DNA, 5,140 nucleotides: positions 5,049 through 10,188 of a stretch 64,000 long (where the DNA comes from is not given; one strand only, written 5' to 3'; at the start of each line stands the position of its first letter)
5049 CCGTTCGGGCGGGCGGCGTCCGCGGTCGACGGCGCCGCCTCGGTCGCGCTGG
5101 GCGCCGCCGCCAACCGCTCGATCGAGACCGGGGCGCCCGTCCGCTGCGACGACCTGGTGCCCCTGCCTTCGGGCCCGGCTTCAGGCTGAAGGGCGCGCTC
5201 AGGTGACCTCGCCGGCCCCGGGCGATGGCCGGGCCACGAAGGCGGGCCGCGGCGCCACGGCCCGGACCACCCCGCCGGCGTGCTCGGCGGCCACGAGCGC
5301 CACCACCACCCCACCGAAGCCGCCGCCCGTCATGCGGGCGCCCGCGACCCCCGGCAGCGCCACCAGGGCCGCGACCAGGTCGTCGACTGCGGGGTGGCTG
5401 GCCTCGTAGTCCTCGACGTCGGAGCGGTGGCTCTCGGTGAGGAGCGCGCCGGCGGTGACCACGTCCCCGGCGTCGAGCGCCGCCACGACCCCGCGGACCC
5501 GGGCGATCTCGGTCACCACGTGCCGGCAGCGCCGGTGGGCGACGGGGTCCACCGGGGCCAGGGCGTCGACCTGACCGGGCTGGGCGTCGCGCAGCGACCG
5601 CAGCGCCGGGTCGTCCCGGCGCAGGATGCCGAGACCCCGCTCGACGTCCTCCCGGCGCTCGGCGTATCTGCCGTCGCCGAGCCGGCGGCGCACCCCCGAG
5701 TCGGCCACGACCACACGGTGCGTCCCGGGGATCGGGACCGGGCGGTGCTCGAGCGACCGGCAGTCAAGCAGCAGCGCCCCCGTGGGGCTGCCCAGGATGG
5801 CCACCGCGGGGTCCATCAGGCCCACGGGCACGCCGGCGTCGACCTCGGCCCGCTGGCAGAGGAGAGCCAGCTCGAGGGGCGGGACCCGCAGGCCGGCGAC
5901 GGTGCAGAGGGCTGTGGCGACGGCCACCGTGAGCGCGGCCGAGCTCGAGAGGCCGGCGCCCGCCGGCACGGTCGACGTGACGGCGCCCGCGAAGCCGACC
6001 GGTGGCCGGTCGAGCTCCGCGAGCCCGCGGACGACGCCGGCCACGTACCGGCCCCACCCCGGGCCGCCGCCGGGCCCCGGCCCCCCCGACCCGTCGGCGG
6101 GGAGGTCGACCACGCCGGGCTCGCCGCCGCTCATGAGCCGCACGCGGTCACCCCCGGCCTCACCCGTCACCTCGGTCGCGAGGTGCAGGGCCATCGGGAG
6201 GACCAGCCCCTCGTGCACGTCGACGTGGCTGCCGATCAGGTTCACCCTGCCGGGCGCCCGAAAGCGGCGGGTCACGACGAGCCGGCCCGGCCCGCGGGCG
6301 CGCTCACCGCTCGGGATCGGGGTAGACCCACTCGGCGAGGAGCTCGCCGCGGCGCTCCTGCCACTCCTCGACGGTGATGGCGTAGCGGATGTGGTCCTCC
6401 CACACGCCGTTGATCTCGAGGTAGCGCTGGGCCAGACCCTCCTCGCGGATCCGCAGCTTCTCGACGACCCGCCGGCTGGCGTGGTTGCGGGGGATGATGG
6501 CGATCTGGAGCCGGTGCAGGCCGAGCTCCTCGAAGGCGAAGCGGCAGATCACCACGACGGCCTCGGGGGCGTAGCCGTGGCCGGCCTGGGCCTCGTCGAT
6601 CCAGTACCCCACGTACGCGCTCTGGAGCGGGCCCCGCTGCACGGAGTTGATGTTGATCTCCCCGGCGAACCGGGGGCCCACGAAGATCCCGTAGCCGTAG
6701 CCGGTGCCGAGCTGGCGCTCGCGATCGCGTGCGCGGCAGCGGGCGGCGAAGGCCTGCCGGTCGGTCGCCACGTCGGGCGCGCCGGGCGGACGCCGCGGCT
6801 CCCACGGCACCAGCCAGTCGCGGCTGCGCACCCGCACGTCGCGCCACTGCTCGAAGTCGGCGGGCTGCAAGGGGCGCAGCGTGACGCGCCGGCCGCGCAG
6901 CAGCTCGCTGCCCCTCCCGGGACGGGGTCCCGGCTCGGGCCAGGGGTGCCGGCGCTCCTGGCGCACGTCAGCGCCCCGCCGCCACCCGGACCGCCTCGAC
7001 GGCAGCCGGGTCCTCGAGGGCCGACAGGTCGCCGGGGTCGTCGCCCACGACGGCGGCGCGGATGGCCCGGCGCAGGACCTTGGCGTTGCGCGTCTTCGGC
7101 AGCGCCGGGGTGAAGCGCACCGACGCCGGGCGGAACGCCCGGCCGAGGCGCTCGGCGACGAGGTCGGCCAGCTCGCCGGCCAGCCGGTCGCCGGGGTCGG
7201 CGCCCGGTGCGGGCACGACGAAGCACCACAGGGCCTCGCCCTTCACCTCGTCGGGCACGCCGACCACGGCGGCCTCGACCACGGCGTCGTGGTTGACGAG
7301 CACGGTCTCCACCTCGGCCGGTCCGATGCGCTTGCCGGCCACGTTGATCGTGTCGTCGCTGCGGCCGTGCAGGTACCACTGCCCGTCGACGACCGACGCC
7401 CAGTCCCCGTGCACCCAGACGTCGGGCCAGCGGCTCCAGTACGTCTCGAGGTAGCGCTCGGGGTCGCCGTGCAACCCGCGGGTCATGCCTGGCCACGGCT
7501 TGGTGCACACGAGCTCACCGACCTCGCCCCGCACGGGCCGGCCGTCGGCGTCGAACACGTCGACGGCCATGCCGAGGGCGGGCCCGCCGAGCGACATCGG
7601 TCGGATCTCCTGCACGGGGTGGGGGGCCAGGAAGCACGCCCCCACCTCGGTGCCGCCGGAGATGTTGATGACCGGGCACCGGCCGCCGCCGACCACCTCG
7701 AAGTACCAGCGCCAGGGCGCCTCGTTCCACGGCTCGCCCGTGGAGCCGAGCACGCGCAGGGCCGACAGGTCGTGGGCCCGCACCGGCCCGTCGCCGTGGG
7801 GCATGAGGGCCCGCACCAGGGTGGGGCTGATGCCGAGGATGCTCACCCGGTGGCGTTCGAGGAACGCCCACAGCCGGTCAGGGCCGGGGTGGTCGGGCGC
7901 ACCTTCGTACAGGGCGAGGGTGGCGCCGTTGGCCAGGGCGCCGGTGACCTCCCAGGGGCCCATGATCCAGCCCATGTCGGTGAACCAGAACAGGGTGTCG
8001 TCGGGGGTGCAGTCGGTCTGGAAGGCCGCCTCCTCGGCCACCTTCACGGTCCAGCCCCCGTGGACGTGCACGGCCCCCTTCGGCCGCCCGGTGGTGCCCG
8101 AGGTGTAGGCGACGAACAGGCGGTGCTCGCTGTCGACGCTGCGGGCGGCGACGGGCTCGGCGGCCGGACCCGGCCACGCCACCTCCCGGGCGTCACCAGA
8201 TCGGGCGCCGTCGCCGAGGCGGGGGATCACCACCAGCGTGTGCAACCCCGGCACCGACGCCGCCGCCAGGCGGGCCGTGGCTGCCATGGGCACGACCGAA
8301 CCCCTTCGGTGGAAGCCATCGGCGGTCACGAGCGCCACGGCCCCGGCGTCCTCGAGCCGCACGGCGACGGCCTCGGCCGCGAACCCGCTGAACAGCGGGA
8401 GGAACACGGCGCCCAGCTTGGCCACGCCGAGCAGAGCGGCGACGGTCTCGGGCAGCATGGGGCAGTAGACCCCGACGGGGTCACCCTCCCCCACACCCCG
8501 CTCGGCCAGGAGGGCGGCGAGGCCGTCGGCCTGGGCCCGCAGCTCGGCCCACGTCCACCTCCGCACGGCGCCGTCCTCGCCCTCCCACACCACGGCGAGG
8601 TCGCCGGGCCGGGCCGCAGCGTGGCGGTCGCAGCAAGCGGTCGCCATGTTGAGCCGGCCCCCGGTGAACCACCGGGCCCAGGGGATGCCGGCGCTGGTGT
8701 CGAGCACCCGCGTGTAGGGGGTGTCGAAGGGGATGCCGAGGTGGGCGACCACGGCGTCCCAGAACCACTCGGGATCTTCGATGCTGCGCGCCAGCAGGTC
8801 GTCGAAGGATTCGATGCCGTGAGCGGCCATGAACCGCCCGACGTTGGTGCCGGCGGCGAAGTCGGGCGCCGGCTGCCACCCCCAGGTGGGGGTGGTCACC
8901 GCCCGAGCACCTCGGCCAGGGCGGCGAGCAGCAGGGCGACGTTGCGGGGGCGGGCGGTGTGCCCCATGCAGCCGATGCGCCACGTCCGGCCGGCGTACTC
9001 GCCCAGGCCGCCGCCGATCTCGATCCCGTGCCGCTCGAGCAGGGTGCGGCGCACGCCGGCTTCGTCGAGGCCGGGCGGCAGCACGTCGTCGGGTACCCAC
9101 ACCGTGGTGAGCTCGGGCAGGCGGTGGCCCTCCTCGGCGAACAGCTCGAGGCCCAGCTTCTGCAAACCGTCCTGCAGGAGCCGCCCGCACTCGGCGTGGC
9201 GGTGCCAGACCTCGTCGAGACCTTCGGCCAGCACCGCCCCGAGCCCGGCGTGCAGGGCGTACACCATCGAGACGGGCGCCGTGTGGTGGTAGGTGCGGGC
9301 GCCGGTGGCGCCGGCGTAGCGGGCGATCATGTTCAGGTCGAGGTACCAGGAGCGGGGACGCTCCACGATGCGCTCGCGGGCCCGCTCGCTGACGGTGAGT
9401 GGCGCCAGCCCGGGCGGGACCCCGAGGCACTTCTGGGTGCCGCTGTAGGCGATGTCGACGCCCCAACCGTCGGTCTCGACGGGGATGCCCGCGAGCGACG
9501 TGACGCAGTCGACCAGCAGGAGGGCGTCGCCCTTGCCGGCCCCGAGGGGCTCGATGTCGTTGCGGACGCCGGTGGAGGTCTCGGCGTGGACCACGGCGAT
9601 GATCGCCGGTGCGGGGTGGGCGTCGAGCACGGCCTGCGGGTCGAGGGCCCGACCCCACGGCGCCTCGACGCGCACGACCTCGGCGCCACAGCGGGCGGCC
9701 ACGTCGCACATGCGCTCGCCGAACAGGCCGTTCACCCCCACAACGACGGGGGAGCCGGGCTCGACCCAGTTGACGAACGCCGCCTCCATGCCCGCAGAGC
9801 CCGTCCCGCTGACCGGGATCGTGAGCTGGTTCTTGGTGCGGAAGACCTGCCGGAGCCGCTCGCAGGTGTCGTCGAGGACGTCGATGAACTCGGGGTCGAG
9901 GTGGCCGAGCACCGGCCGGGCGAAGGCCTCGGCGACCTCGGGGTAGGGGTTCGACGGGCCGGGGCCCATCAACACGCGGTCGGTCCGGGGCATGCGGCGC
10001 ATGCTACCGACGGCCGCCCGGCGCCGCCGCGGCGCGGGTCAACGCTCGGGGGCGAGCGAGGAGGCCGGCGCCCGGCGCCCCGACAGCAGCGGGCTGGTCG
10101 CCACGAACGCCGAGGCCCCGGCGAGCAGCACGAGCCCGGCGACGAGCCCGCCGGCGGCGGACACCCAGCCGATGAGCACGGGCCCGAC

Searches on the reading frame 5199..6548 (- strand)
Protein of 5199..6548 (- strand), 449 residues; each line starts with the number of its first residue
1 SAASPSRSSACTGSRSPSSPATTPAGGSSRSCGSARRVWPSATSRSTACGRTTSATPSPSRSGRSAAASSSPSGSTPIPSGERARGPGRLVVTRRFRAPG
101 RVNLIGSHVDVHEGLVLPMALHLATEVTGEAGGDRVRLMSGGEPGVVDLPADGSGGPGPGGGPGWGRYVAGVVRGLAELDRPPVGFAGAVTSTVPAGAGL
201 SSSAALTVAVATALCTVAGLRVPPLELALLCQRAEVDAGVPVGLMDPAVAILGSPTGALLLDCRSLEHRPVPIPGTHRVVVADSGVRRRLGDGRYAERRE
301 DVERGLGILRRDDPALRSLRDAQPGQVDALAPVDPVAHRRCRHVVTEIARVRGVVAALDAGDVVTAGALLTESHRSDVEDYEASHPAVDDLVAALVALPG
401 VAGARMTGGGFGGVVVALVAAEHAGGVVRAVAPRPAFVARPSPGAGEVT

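Call 58: search_protein_families(library=pfam, proteins=[window:5199-6548:-], max_evalue=0.0001)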
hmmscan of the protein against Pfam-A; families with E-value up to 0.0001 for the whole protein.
window:5199-6548:- (449 aa): 3 families
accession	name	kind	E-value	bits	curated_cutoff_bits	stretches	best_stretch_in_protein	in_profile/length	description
PF00288.32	GHMP_kinases_N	-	1.3e-15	57.8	22.3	1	168-253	2-86/87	GHMP kinases N terminal domain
PF10509.15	GalKase_gal_bdg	-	6.3e-12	45.3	23.1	1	96-126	14-44/49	Galactokinase galactose-binding signature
PF08544.19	GHMP_kinases_C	-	2.5e-10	41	21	1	355-431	2-79/85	GHMP kinases C terminal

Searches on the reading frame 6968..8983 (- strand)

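Call 58: search_protein_families(library=pfam, proteins=[window:6968-8983:-], max_evalue=0.0001)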
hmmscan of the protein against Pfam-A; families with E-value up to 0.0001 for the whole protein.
window:6968-8983:- (671 aa): 3 families
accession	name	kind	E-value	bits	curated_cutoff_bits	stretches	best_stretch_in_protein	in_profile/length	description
PF00501.34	AMP-binding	-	3.2e-75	253.8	29.9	1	119-503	2-382/384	AMP-binding enzyme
PF13193.12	AMP-binding_C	-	1.1e-24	87.6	24.5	1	557-635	1-76/76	AMP-binding enzyme C-terminal domain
PF16177.11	ACAS_N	-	1.8e-16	60.1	27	1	61-117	2-55/55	Acetyl-coenzyme A synthetase N-terminus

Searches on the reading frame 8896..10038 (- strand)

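Call 45: search_protein_families(library=pfam, proteins=[window:8896-10038:-], max_evalue=0.01)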
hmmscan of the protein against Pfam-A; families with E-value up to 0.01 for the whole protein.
window:8896-10038:- (380 aa): 1 family
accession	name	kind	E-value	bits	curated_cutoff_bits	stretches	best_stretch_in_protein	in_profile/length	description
PF00266.25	Aminotran_5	-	2.5e-22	79.8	21.5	1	45-315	35-316/371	Aminotransferase class-V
